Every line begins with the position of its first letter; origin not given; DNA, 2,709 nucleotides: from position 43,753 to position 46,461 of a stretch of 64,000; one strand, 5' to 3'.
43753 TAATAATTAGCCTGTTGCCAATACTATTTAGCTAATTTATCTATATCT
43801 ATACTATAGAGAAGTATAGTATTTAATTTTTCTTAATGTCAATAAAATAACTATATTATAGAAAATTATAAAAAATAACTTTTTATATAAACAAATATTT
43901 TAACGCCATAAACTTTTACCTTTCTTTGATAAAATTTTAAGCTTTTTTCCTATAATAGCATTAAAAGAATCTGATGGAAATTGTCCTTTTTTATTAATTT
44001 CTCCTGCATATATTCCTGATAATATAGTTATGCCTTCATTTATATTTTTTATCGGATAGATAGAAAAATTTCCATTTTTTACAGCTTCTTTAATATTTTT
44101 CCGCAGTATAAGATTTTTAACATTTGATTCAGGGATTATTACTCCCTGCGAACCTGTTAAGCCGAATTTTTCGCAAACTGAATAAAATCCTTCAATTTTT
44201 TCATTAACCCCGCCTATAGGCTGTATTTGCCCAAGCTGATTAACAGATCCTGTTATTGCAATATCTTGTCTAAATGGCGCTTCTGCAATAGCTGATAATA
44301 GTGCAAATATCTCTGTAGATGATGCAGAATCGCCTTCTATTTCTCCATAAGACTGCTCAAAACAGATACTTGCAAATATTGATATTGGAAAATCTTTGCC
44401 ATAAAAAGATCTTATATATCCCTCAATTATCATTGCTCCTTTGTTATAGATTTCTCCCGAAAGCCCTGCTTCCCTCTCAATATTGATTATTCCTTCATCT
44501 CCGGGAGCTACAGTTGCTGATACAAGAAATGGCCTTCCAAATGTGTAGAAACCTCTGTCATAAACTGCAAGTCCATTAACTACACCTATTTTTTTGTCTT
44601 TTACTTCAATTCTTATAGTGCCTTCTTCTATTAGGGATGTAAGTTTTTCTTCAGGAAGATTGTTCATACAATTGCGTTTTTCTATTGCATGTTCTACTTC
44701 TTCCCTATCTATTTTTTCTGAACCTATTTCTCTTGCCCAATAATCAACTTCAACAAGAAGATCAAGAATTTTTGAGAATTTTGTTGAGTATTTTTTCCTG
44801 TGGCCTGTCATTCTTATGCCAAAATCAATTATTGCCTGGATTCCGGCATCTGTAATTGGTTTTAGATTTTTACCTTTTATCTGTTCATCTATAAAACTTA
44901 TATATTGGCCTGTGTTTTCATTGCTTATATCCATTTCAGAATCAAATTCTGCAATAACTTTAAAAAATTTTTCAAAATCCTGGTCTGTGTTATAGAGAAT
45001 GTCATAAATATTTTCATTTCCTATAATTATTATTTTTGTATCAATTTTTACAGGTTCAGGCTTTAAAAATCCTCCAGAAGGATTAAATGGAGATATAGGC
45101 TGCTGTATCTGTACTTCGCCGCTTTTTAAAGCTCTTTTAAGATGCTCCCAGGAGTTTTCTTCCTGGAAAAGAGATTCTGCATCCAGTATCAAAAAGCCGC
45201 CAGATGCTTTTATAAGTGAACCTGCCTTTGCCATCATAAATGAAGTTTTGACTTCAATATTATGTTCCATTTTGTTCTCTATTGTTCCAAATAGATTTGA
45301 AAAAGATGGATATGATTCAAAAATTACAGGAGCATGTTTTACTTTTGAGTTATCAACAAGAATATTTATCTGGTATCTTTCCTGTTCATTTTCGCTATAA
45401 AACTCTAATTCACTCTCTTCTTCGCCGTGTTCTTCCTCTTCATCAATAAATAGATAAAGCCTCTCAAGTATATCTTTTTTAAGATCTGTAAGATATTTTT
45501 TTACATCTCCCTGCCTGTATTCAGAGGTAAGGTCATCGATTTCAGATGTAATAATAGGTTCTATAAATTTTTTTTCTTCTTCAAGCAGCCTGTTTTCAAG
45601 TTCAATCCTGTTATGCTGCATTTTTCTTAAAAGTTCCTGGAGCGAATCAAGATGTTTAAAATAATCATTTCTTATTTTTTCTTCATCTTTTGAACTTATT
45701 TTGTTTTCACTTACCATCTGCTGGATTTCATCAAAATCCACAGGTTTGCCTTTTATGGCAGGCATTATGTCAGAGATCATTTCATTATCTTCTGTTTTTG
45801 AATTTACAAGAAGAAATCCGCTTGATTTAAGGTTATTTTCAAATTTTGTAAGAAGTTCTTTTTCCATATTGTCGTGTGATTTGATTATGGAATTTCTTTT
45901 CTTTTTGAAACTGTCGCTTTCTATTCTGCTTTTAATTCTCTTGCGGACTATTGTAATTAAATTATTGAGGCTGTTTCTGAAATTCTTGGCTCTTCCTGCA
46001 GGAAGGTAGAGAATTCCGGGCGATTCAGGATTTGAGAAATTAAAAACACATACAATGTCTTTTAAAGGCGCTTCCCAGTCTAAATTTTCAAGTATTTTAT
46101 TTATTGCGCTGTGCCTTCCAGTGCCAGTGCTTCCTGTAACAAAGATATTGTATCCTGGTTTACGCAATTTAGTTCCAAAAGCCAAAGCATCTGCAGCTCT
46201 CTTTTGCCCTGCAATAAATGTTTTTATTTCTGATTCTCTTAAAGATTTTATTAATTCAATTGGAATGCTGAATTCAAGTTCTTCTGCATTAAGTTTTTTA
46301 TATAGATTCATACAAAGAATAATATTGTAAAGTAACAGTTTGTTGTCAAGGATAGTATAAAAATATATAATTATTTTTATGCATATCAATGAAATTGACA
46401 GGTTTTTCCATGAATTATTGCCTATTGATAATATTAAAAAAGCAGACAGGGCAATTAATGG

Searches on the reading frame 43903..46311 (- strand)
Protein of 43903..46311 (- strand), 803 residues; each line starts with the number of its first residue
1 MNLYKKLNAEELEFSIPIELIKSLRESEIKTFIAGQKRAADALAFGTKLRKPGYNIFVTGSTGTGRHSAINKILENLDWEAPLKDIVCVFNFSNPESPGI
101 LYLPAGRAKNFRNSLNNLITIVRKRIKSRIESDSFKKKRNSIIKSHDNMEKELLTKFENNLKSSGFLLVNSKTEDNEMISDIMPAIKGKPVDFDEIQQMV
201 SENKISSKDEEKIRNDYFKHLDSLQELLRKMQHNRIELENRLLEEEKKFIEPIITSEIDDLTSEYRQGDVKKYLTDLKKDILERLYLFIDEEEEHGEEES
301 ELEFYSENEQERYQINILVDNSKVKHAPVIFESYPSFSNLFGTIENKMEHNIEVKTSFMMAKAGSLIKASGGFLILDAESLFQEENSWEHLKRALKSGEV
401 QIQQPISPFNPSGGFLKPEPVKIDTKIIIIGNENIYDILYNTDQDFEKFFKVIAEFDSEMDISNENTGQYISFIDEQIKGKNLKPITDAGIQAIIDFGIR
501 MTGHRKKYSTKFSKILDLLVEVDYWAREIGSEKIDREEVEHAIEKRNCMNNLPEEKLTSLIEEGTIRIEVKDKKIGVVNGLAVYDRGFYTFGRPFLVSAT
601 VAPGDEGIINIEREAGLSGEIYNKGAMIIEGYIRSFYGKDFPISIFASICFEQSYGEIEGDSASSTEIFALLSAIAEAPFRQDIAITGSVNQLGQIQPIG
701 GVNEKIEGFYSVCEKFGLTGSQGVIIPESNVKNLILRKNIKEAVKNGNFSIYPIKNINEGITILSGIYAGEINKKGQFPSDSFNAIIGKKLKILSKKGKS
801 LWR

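Call 27: search_protein_families(library=pfam, proteins=[window:43903-46311:-], max_evalue=0.00001)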
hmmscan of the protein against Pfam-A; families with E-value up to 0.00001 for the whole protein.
window:43903-46311:- (803 aa): 4 families
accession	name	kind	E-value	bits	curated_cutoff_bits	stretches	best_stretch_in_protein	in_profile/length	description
PF13654.12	AAA_32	-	9.3e-44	149.1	21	1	326-457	2-133/133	LonB-like, AAA domain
PF20436.4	LonB_AAA-LID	-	3.3e-17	62.7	22.4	1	485-546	1-62/65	Archaeal LonB, AAA+ ATPase LID domain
PF05362.19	Lon_C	-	3.3e-12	46.8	21.1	1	569-759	19-197/205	Lon protease (S16) C-terminal proteolytic domain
PF20437.3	LonC_helical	-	9.9e-08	32.3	24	1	85-118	1-34/34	Lon-like LonC helical domain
